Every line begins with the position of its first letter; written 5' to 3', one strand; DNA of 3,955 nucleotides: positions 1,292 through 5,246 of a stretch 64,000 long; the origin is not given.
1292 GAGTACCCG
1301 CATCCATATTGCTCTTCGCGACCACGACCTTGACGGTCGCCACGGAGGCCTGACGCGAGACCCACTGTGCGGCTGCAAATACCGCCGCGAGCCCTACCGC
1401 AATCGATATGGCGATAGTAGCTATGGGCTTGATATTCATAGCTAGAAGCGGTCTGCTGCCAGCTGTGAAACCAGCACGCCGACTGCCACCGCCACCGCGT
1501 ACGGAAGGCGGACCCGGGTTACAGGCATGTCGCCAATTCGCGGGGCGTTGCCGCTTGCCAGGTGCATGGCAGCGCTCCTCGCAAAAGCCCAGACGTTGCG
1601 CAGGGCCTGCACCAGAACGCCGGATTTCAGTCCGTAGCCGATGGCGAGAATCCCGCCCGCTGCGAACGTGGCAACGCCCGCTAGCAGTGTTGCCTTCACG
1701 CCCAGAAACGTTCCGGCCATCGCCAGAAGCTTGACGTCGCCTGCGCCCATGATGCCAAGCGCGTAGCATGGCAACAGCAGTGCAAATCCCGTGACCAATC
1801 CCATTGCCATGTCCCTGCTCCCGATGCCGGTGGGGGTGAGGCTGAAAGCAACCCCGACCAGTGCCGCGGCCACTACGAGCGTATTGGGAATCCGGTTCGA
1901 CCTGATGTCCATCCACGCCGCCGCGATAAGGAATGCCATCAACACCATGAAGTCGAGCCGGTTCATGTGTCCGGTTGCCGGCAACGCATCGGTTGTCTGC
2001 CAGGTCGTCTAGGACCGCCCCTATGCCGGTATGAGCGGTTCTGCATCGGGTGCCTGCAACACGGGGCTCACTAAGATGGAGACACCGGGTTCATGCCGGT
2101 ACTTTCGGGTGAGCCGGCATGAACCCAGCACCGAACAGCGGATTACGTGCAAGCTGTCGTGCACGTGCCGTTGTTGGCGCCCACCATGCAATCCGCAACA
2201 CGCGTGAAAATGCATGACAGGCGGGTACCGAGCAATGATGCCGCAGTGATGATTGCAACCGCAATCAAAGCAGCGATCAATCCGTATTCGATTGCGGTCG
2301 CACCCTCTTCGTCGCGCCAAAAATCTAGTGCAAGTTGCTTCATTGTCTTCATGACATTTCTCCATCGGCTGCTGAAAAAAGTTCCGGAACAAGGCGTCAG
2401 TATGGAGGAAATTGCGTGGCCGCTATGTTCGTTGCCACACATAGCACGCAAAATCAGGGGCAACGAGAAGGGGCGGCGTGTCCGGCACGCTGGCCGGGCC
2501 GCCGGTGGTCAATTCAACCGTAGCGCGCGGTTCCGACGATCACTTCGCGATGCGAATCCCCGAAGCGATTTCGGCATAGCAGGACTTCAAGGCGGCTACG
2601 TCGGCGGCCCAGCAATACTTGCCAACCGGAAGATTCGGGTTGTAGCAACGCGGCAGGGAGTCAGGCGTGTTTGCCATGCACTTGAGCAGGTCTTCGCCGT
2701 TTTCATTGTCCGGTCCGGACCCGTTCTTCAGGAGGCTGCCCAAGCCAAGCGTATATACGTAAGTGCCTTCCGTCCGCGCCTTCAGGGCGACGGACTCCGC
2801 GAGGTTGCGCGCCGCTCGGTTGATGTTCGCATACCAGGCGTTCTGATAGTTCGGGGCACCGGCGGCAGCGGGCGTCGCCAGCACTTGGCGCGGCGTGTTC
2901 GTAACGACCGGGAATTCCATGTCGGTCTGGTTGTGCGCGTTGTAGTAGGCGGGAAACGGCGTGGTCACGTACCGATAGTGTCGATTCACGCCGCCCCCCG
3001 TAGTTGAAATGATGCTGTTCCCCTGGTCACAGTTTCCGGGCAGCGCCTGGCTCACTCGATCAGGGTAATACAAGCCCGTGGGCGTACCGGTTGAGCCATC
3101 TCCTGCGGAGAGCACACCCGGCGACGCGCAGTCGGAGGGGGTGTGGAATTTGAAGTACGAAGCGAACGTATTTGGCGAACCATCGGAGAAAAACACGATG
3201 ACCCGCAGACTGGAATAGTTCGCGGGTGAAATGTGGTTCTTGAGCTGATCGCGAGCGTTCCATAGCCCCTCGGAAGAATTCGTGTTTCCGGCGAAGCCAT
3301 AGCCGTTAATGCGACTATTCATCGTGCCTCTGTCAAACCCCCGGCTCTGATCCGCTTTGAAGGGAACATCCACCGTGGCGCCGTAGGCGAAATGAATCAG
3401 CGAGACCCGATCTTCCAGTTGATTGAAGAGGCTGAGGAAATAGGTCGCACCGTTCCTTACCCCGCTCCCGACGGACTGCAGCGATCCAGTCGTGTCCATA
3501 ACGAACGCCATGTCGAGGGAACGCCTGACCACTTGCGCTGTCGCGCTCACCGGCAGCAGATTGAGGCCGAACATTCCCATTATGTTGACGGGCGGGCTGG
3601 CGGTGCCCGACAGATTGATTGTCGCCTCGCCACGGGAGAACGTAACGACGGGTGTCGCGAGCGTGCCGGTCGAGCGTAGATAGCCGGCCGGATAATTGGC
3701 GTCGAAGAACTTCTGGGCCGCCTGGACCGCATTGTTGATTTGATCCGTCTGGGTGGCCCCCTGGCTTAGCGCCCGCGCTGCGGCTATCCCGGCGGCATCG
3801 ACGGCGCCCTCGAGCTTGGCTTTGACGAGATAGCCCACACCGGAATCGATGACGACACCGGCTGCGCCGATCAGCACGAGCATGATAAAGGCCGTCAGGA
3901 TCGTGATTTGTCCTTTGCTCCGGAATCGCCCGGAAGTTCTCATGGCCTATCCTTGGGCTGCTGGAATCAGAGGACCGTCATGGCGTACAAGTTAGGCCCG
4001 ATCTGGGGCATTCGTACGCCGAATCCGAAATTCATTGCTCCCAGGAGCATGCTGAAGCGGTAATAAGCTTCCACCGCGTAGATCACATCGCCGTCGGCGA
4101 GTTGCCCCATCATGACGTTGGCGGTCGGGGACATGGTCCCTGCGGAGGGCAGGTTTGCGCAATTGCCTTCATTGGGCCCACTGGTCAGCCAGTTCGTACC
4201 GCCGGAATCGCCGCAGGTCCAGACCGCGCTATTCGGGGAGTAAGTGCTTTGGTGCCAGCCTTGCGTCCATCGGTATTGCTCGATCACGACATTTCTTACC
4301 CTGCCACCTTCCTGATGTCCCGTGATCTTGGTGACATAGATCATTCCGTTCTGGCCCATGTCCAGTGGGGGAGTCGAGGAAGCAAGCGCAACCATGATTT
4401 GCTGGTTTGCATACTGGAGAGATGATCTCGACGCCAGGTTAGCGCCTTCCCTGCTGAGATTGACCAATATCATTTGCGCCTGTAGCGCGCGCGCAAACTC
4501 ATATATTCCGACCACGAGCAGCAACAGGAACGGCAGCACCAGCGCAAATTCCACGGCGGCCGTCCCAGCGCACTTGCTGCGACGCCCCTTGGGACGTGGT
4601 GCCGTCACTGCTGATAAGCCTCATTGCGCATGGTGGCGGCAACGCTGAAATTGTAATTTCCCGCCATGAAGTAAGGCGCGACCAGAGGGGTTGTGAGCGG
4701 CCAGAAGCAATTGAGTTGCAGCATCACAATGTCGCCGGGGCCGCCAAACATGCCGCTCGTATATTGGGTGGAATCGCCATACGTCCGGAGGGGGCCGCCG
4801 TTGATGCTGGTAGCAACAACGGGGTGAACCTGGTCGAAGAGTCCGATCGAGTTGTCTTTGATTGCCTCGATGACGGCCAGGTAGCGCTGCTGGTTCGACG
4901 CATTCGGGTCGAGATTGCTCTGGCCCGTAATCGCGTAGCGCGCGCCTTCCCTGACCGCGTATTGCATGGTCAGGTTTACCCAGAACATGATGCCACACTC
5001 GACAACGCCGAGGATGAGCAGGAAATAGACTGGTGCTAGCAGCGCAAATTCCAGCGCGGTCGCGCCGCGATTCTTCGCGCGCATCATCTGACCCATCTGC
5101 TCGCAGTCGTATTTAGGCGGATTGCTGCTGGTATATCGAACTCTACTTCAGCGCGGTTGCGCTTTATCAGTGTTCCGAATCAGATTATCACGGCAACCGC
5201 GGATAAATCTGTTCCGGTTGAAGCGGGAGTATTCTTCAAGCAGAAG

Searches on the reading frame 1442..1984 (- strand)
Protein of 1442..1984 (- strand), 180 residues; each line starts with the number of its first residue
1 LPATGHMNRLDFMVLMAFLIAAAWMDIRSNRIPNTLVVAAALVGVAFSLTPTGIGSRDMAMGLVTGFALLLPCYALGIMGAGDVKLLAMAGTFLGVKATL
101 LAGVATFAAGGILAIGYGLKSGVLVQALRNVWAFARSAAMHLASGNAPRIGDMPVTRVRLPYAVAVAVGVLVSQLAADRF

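Call 77: search_protein_families(library=pfam, proteins=[window:1442-1984:-])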
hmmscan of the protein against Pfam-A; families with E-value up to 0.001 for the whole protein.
window:1442-1984:- (180 aa): 1 family
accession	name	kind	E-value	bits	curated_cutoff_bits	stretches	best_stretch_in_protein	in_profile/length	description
PF01478.23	Peptidase_A24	-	4.3e-19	69.3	26.5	1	13-115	1-104/104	Type IV leader peptidase family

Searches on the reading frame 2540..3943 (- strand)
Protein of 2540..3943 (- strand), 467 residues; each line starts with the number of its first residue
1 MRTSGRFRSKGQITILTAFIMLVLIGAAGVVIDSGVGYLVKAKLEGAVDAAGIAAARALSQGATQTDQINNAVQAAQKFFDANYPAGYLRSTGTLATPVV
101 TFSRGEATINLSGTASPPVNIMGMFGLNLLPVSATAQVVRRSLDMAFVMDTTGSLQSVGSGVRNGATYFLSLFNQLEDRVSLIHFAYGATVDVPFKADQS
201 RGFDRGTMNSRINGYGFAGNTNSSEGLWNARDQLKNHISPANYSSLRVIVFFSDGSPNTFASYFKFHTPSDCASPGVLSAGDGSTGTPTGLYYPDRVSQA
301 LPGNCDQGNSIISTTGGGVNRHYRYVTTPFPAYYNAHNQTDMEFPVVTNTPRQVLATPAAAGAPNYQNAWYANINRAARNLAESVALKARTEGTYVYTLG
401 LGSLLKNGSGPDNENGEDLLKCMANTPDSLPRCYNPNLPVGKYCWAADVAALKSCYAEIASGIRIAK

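Call 77: search_protein_families(library=pfam, proteins=[window:2540-3943:-])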
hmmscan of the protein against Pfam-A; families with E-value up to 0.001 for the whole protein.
window:2540-3943:- (467 aa): 3 families
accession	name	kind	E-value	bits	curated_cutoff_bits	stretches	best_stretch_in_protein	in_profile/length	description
PF13519.12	VWA_2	-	3.9e-08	34.3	27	1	145-255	1-106/107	von Willebrand factor type A domain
PF00092.34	VWA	-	1.8e-07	32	23.8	1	144-259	1-117/174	von Willebrand factor type A domain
PF13400.11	Tad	-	1.9e-06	28.5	22.3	1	11-58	1-47/47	Putative Flp pilus-assembly TadE/G-like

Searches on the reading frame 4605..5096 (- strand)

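Call 77: search_protein_families(library=pfam, proteins=[window:4605-5096:-])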
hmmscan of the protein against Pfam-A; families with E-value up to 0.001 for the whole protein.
window:4605-5096:- (163 aa): 1 family
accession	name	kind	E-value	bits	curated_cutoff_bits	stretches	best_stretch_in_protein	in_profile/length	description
PF07811.17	TadE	-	1.7e-16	60.5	22.9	1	11-53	1-43/43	TadE-like protein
